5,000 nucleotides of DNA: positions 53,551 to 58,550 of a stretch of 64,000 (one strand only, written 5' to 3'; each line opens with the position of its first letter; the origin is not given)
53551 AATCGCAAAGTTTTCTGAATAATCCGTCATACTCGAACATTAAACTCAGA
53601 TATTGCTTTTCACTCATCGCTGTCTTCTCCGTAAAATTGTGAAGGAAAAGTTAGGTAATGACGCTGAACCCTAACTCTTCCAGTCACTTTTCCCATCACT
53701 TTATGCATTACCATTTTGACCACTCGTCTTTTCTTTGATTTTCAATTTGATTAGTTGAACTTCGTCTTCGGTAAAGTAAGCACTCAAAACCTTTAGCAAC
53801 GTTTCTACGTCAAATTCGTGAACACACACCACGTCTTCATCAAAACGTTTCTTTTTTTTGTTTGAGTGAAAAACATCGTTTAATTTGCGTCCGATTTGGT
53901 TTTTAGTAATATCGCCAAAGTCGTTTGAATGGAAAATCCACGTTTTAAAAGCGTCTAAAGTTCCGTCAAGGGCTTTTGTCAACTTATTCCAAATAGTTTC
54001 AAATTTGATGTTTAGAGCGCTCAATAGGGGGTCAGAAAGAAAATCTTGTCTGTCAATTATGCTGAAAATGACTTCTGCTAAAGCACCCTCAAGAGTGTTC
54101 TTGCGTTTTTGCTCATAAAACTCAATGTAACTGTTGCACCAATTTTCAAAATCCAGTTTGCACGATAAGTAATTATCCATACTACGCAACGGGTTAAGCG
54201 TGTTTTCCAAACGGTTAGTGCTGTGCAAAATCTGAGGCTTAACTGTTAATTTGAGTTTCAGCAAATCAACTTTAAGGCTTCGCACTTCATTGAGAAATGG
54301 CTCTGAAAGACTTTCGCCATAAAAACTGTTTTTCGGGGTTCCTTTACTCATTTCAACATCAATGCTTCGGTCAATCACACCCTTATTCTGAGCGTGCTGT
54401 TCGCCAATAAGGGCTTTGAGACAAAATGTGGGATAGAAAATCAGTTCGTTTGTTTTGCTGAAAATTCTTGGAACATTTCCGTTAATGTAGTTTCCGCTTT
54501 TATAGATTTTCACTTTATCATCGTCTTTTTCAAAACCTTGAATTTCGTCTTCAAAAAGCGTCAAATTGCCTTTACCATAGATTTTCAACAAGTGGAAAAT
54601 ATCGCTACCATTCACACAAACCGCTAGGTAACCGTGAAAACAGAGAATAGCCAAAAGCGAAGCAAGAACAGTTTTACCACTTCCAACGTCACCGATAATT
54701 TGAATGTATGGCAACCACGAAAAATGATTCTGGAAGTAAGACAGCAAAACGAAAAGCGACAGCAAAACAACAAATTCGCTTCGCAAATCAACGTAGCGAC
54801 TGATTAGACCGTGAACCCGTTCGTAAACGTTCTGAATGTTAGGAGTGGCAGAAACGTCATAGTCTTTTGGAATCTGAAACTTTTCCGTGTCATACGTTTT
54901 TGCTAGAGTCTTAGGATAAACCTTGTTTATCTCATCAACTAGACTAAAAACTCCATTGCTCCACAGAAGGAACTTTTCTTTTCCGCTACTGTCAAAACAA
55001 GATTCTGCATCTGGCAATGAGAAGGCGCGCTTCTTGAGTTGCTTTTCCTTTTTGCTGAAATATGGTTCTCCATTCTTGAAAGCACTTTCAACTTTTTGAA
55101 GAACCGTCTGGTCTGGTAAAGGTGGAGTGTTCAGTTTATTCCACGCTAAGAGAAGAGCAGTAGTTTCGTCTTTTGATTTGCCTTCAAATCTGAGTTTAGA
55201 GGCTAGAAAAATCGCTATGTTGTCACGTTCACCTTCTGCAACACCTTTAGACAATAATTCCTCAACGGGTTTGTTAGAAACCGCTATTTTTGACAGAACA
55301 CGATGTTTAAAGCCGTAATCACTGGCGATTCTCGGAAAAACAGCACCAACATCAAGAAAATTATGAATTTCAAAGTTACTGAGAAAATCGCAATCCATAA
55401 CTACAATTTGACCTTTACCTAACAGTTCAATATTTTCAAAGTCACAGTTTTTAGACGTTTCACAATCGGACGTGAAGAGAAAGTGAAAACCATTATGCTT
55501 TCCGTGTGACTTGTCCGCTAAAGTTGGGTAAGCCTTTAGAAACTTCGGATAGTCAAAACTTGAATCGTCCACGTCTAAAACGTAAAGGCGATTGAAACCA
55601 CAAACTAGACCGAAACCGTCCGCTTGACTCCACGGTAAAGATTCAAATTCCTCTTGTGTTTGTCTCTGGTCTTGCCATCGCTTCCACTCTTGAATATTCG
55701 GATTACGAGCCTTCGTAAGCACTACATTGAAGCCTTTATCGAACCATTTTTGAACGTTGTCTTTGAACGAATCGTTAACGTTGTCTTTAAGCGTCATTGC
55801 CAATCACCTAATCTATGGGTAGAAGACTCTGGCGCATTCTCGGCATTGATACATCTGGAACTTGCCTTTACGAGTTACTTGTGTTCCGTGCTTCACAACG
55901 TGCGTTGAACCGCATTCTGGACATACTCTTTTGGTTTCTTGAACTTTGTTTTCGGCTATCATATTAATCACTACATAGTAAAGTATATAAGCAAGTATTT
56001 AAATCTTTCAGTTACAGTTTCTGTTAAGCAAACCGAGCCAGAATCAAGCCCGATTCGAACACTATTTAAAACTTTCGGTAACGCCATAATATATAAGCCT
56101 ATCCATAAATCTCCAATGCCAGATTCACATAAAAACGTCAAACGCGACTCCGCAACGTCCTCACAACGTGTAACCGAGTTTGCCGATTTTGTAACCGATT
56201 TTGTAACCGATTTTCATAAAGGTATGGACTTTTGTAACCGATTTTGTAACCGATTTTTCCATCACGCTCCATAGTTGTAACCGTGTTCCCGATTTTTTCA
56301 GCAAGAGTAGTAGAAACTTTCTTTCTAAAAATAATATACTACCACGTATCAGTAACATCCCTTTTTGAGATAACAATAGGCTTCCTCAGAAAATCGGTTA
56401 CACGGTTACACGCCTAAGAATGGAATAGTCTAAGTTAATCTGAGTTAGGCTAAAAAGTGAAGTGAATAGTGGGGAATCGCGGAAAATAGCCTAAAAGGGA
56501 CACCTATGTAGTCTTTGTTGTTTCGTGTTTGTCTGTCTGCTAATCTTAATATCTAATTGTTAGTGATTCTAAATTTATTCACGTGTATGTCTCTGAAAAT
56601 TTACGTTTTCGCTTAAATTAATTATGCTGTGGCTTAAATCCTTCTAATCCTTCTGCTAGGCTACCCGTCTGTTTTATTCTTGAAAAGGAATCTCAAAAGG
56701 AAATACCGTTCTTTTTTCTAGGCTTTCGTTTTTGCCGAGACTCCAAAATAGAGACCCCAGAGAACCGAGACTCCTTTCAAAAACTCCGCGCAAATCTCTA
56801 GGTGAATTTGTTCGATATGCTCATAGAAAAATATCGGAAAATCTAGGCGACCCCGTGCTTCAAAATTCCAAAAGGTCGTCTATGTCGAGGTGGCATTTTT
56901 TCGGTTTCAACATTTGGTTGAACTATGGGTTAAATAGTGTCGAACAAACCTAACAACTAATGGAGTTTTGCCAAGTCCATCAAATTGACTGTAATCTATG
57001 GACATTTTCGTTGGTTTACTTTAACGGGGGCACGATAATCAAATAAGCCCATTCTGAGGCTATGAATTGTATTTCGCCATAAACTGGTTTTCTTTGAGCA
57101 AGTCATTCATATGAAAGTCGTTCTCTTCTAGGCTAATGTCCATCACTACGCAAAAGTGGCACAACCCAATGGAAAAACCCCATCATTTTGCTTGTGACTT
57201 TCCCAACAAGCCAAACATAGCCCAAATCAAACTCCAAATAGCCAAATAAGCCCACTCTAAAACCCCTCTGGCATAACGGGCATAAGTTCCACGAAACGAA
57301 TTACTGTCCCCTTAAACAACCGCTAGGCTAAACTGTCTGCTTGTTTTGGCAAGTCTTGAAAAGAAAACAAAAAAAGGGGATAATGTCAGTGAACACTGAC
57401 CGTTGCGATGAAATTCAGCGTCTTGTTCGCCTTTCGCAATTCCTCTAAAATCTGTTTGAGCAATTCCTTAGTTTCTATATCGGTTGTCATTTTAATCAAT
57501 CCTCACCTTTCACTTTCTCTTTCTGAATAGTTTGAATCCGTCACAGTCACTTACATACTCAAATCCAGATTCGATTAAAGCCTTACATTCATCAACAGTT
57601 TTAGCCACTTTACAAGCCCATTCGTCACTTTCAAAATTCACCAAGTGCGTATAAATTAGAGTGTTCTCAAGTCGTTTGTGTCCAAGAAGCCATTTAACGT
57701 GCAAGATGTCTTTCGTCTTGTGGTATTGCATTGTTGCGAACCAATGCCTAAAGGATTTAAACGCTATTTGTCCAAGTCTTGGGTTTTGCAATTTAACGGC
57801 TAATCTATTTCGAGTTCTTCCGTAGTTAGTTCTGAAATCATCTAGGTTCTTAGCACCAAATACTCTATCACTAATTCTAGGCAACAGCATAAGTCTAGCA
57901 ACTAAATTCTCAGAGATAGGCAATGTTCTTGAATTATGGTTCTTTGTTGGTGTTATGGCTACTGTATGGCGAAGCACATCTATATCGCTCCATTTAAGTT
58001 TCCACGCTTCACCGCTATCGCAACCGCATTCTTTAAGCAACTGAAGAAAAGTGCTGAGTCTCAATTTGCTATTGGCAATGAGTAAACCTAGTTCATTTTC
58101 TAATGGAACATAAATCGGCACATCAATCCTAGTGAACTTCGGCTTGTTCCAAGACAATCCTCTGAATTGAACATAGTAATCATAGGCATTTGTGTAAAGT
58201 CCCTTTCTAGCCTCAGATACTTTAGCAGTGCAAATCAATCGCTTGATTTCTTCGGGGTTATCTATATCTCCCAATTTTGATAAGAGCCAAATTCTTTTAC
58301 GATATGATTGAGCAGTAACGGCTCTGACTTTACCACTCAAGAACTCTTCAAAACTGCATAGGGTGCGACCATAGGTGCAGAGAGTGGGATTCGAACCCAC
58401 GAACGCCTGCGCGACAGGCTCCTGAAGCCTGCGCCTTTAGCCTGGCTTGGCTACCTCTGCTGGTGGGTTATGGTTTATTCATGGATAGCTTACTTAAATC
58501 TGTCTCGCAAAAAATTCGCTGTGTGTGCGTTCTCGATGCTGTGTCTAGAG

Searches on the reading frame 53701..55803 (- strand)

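Call 12: search_protein_families(library=pfam, proteins=[window:53701-55803:-], max_evalue=0.001)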
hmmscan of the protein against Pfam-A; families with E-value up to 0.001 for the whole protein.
window:53701-55803:- (700 aa): 2 families
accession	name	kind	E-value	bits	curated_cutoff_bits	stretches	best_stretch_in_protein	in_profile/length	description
PF08708.16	PriCT_1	-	4.8e-06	26.5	21.1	1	183-243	3-63/67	Primase C terminal 1 (PriCT-1)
PF09250.16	Prim-Pol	-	2.3e-05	25.3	22.8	1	30-136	14-132/158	Bifunctional DNA primase/polymerase, N-terminal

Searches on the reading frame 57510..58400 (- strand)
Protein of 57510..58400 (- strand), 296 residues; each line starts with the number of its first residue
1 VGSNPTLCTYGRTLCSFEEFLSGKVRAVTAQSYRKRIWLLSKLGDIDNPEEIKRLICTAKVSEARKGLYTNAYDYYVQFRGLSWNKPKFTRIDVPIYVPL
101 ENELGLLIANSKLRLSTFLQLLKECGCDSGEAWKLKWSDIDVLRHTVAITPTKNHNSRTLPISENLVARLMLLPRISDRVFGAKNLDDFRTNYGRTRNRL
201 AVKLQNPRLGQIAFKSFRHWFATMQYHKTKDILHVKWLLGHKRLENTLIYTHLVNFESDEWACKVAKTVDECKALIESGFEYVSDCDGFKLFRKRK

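Call 12: search_protein_families(library=pfam, proteins=[window:57510-58400:-], max_evalue=0.001)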
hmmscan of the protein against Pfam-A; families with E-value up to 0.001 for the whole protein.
window:57510-58400:- (296 aa): 1 family
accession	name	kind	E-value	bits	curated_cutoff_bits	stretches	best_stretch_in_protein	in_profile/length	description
PF00589.27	Phage_integrase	-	1.9e-15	57.5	27.1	1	111-253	20-168/172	Phage integrase family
